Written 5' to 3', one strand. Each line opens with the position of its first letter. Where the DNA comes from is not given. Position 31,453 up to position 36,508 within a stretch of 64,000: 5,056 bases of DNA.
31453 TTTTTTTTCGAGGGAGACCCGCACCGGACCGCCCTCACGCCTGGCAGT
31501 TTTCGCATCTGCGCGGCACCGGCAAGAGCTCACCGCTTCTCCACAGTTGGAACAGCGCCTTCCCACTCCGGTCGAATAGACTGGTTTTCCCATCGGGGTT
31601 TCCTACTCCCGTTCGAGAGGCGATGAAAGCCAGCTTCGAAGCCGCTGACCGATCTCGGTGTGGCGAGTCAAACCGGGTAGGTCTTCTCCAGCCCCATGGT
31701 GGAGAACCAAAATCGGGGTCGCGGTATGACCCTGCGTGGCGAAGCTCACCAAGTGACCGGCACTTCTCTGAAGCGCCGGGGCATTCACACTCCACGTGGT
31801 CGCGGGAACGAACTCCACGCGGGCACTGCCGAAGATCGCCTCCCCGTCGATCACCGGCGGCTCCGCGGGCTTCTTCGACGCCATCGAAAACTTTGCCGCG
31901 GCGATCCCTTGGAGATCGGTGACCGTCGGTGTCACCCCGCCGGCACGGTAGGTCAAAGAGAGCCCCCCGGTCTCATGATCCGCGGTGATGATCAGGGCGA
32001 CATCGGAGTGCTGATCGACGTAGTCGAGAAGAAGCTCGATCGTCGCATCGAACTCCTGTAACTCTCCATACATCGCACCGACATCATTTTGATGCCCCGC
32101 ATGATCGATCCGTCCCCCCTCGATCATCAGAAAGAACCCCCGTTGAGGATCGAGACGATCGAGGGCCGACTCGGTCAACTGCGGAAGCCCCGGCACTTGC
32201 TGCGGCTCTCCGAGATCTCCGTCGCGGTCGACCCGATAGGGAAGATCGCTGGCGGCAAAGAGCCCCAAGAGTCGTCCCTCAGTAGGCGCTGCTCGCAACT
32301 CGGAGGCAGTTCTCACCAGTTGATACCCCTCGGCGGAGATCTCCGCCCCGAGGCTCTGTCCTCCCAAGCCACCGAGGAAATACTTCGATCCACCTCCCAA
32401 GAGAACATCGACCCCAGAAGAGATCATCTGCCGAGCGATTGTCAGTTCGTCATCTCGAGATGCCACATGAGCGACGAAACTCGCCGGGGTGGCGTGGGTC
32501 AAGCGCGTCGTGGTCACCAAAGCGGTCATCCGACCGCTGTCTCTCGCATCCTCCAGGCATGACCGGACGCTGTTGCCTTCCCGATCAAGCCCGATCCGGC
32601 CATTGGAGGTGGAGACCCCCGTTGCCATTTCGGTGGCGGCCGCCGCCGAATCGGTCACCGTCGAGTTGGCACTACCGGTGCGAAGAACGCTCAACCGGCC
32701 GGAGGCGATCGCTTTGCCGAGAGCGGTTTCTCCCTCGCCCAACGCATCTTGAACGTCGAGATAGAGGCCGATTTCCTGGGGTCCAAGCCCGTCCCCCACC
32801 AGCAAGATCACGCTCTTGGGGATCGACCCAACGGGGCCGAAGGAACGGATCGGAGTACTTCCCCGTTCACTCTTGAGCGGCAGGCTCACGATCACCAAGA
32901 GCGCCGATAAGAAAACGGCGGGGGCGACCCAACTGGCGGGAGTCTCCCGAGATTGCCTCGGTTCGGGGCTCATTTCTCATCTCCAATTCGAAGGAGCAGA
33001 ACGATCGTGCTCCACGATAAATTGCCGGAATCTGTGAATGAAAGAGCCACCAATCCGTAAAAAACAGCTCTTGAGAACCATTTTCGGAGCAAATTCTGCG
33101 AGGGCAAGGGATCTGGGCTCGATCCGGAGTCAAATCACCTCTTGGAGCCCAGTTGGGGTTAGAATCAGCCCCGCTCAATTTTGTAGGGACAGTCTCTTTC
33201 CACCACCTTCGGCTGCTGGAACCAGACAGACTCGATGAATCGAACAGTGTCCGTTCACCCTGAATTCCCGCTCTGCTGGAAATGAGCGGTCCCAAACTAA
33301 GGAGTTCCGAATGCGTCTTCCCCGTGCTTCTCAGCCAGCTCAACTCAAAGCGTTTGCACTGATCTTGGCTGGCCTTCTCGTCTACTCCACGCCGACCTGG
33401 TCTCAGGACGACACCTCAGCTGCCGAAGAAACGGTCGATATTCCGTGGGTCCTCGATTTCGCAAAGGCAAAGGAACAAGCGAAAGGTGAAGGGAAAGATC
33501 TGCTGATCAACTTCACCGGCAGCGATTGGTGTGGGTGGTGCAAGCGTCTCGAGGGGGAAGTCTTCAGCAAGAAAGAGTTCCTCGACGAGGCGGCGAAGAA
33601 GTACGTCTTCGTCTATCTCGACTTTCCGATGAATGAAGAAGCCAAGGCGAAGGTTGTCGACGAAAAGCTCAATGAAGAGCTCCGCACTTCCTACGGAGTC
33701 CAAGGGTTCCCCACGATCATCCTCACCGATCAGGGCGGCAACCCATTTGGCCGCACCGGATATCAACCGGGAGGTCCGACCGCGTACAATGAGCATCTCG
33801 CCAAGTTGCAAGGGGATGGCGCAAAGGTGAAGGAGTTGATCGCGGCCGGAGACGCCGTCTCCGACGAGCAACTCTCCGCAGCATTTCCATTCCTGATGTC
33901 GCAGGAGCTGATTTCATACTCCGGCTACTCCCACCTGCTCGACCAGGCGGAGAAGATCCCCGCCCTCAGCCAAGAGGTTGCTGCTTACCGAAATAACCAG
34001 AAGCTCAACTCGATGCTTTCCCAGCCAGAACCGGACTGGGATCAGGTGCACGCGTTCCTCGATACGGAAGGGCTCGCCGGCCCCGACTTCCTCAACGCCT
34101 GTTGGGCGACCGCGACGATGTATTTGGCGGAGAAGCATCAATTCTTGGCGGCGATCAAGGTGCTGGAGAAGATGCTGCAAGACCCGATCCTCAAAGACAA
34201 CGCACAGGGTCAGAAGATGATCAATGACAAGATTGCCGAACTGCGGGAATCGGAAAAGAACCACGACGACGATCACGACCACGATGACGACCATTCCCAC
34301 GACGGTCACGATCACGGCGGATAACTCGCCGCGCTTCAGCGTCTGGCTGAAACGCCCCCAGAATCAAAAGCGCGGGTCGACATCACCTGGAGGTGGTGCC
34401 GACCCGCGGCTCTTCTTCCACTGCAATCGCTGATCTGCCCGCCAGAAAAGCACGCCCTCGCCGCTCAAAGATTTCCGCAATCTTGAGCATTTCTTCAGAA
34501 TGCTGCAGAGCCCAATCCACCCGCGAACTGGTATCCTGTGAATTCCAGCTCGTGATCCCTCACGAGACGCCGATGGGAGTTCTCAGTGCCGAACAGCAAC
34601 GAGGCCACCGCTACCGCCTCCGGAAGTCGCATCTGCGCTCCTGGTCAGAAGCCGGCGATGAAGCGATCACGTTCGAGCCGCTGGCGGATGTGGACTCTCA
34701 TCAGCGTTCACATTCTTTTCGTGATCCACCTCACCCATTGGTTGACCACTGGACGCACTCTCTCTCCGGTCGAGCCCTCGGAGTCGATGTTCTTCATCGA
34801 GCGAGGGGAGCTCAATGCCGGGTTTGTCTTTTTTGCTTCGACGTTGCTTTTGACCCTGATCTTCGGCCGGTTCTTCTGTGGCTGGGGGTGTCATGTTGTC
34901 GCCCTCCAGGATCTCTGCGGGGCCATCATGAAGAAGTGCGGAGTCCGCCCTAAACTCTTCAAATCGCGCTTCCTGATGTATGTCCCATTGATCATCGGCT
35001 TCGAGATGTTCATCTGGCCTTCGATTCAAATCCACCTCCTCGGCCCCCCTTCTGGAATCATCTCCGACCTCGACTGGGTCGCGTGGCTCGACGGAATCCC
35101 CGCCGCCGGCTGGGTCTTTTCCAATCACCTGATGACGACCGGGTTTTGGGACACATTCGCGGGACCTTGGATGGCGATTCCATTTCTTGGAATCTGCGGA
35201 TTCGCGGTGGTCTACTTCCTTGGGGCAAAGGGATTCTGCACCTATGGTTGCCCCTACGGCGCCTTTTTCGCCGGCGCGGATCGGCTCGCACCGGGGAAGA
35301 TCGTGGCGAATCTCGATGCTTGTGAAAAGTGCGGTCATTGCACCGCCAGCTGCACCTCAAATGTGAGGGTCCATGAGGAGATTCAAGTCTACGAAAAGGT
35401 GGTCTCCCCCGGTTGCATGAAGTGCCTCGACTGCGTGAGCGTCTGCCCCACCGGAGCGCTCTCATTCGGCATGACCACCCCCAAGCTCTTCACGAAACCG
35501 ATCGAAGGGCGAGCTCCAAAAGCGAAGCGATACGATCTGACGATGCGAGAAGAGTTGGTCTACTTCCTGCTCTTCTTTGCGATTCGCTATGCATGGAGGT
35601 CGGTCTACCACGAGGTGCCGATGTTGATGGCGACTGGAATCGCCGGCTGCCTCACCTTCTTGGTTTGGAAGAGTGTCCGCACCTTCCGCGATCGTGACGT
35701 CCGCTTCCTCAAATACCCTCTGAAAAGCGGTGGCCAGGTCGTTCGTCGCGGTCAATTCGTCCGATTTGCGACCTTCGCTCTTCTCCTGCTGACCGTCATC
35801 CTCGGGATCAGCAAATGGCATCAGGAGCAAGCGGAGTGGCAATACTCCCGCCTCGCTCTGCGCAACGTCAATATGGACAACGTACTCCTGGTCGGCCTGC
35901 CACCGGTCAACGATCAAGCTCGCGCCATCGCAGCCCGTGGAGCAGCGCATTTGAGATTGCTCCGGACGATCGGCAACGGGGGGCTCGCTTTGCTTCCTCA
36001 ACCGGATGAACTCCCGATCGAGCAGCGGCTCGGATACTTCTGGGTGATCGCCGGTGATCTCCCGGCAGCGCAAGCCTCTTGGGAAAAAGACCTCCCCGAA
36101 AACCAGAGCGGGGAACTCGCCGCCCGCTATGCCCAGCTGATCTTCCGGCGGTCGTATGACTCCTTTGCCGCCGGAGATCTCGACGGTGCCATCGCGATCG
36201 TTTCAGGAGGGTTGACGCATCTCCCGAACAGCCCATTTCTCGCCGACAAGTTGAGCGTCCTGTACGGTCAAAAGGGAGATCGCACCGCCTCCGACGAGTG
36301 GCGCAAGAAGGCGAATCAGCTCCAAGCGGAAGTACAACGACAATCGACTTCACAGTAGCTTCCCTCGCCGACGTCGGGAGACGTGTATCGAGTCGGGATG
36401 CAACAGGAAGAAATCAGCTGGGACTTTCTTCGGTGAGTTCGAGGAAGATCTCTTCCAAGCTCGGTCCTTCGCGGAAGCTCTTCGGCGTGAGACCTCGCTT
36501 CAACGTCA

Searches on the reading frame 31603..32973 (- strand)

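Call 8: search_protein_families(library=pfam, proteins=[window:31603-32973:-], max_evalue=0.001)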
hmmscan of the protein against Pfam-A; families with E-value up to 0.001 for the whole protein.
window:31603-32973:- (456 aa): 3 families
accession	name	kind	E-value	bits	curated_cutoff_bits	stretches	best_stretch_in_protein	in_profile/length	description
PF00245.25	Alk_phosphatase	-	6.7e-65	220.1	24.4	1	53-345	2-324/423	Alkaline phosphatase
PF01676.23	Metalloenzyme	-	1.6e-07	31.6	24.3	1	266-335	134-202/252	Metalloenzyme superfamily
PF01663.27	Phosphodiest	-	0.00023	21.3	23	1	277-333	158-219/342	Type I phosphodiesterase / nucleotide pyrophosphatase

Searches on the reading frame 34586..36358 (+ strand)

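Call 8: search_protein_families(library=pfam, proteins=[window:34586-36358:+], max_evalue=0.001)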
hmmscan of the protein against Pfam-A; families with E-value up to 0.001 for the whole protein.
window:34586-36358:+ (590 aa): 8 families
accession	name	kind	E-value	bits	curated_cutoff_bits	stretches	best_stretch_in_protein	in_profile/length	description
PF12838.12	Fer4_7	-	1.3e-08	35.6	27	0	216-260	6-52/52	4Fe-4S dicluster domain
PF13237.11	Fer4_10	-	1.7e-06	28.3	25.5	1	238-288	1-53/53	4Fe-4S dicluster domain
PF13187.11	Fer4_9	-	5.1e-06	26.9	27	1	245-291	1-51/52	4Fe-4S dicluster domain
PF12801.12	Fer4_5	-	1.5e-05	25.3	22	1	79-116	5-42/48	4Fe-4S binding domain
PF13484.11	Fer4_16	-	7.2e-05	23.9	30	0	277-295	2-20/66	4Fe-4S double cluster binding domain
PF00037.32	Fer4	-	0.0002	21.5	21.1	0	277-292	8-23/24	4Fe-4S binding domain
PF12837.12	Fer4_6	-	0.00029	21.1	25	0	277-292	9-24/24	4Fe-4S binding domain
PF14697.11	Fer4_21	-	0.00076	20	35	0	244-291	6-56/59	4Fe-4S dicluster domain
